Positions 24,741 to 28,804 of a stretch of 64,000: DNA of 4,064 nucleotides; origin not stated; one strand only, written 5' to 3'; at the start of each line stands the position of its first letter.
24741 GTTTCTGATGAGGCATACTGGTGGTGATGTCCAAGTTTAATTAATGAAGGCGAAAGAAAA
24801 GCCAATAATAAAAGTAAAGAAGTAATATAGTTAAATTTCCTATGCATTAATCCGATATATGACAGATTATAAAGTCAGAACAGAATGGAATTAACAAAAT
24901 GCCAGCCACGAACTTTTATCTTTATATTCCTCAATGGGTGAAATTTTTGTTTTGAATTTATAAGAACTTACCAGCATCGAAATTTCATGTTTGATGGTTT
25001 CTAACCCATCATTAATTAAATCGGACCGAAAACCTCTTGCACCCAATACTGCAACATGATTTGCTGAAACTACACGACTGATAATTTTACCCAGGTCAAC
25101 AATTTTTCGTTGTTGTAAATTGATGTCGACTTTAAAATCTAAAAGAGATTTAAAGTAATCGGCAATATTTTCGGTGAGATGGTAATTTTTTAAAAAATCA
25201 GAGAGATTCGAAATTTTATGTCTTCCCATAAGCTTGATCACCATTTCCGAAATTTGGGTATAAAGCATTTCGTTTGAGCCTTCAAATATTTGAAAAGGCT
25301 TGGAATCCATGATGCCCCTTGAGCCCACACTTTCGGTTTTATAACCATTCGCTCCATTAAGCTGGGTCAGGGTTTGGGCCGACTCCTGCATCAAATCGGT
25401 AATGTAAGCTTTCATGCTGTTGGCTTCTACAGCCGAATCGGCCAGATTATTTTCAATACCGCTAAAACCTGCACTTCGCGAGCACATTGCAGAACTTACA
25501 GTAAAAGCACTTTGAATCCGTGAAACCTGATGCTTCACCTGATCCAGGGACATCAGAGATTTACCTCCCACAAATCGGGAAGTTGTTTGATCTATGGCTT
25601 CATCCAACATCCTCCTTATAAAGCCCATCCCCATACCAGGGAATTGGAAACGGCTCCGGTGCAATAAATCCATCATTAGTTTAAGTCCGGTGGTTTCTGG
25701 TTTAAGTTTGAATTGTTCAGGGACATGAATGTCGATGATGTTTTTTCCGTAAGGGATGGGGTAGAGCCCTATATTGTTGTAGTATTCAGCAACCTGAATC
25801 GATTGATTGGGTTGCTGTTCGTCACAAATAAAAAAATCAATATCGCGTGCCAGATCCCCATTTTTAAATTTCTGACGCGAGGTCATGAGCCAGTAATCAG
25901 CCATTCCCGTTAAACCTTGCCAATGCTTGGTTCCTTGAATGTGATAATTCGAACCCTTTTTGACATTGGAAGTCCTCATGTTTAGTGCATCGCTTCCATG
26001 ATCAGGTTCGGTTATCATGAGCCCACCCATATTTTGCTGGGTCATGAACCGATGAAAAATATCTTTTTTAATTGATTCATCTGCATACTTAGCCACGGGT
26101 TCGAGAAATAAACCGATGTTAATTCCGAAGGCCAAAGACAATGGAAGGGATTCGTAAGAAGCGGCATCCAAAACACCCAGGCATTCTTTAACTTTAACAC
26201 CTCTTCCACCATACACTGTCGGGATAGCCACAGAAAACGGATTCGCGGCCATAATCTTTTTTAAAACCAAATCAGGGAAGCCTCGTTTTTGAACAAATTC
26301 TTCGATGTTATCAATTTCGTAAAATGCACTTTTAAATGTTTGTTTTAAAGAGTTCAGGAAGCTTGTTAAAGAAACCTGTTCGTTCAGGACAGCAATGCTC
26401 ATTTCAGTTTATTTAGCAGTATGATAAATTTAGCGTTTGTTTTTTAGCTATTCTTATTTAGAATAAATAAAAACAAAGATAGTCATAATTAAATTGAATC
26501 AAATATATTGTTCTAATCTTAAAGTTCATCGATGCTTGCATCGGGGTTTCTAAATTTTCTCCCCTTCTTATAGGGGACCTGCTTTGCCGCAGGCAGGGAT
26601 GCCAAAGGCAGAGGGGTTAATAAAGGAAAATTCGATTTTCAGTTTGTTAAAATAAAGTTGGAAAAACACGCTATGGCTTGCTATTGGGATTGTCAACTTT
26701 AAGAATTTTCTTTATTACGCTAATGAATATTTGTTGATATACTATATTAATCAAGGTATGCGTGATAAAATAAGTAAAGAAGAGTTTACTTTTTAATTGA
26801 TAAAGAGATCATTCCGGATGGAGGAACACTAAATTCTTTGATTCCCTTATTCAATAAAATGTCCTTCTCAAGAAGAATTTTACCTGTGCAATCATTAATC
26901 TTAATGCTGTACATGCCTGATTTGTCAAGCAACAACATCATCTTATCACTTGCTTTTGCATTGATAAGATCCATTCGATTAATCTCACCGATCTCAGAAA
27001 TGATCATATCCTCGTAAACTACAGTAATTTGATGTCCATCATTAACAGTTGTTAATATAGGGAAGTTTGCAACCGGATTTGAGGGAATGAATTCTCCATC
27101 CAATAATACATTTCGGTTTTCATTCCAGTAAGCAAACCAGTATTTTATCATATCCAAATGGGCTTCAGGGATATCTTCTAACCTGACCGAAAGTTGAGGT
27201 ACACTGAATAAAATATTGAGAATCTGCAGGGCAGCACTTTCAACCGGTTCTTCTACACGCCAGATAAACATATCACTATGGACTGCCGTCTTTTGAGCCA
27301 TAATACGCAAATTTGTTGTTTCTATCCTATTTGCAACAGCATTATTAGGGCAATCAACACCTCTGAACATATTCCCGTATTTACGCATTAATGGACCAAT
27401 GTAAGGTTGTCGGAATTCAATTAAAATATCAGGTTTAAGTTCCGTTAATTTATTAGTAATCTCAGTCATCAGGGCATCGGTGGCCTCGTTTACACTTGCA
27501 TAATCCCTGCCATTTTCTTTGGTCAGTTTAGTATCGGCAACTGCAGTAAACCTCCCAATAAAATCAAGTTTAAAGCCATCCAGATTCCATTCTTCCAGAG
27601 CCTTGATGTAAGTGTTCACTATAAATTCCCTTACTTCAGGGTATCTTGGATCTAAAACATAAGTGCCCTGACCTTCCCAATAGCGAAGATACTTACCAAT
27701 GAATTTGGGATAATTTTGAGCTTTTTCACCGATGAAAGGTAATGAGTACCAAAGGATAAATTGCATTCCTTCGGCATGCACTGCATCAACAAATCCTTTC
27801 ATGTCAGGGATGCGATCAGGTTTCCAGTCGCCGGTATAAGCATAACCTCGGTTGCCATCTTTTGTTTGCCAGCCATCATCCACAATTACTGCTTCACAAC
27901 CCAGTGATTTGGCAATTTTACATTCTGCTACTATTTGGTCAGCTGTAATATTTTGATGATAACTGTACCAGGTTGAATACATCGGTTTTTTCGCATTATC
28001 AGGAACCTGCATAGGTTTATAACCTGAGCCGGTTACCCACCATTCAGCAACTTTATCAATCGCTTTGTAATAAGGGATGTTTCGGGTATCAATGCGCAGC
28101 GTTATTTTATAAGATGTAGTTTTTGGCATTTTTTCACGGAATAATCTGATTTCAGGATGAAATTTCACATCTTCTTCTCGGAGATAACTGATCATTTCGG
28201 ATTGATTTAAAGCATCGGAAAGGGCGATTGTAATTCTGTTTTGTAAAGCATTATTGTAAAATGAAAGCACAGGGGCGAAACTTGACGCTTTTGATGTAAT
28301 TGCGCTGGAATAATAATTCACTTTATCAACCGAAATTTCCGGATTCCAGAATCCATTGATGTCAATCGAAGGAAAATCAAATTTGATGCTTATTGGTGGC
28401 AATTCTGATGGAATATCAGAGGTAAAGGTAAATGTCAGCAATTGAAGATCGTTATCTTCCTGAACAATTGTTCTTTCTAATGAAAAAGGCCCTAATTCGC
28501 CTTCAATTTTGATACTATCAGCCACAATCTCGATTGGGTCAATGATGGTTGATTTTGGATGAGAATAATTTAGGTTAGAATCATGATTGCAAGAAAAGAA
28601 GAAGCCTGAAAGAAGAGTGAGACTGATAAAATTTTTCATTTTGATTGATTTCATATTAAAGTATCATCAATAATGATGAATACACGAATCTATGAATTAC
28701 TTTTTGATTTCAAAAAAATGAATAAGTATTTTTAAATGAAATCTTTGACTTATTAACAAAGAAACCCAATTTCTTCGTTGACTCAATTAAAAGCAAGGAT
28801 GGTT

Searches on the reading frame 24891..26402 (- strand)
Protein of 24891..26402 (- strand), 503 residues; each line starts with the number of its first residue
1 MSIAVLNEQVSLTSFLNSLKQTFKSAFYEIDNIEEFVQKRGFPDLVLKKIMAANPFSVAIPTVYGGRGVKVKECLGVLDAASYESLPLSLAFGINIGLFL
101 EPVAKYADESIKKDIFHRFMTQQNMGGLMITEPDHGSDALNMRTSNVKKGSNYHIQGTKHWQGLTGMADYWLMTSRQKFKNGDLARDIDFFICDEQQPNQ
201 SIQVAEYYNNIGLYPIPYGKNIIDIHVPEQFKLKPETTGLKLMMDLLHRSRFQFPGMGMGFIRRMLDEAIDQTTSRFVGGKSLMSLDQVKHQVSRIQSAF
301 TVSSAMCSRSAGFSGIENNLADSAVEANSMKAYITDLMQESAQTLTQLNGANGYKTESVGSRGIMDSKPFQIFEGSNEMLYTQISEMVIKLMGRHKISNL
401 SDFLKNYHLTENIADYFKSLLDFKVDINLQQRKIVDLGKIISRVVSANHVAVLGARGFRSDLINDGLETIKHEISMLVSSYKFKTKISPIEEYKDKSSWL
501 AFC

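Call 63: search_protein_families(library=pfam, proteins=[window:24891-26402:-], max_evalue=0.001)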
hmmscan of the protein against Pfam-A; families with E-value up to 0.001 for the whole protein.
window:24891-26402:- (503 aa): 4 families
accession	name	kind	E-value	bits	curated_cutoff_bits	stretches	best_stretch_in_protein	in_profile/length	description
PF00441.29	Acyl-CoA_dh_1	-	5.6e-20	72.5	22.4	1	238-387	2-148/150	Acyl-CoA dehydrogenase, C-terminal domain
PF02770.24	Acyl-CoA_dh_M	-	4e-12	46.6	33.3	1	128-216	2-87/97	Acyl-CoA dehydrogenase, middle domain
PF02771.21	Acyl-CoA_dh_N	-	1.2e-06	29.3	22.9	1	32-120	22-110/113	Acyl-CoA dehydrogenase, N-terminal domain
PF22924.1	ACOX_C_alpha1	-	6.5e-05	23.2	27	1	309-387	89-167/169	Acyl-CoA oxidase, C-alpha1 domain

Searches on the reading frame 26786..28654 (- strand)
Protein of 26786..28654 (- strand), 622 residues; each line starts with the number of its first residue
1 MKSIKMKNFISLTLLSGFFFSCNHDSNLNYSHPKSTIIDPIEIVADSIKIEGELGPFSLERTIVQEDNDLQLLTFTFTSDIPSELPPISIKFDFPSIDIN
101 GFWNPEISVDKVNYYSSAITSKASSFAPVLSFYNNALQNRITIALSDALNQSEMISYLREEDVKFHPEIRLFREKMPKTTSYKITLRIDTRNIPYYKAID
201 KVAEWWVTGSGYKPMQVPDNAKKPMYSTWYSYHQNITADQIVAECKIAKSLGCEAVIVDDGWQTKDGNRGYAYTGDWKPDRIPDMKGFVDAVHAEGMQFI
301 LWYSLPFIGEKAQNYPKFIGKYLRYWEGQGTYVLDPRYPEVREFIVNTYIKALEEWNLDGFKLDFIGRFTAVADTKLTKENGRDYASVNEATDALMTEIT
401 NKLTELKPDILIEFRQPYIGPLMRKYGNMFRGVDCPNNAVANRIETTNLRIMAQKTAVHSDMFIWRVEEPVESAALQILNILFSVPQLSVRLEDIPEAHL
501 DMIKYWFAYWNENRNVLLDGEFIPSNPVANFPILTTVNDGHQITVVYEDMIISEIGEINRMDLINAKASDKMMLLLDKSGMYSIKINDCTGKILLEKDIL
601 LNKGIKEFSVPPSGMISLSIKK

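Call 63: search_protein_families(library=pfam, proteins=[window:26786-28654:-], max_evalue=0.001)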
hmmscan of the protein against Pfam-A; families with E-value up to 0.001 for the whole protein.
window:26786-28654:- (622 aa): 3 families
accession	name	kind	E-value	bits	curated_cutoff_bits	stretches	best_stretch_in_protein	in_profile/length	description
PF02065.24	Melibiase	-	2.4e-12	47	27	1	225-413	44-236/347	Melibiase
PF01055.32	Glyco_hydro_31_2nd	-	2.2e-07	31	23.5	1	227-398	14-196/328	Glycosyl hydrolases family 31 TIM-barrel domain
PF02638.21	GHL10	-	0.00068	19.3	27.9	0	288-385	75-183/311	Glycosyl hydrolase-like 10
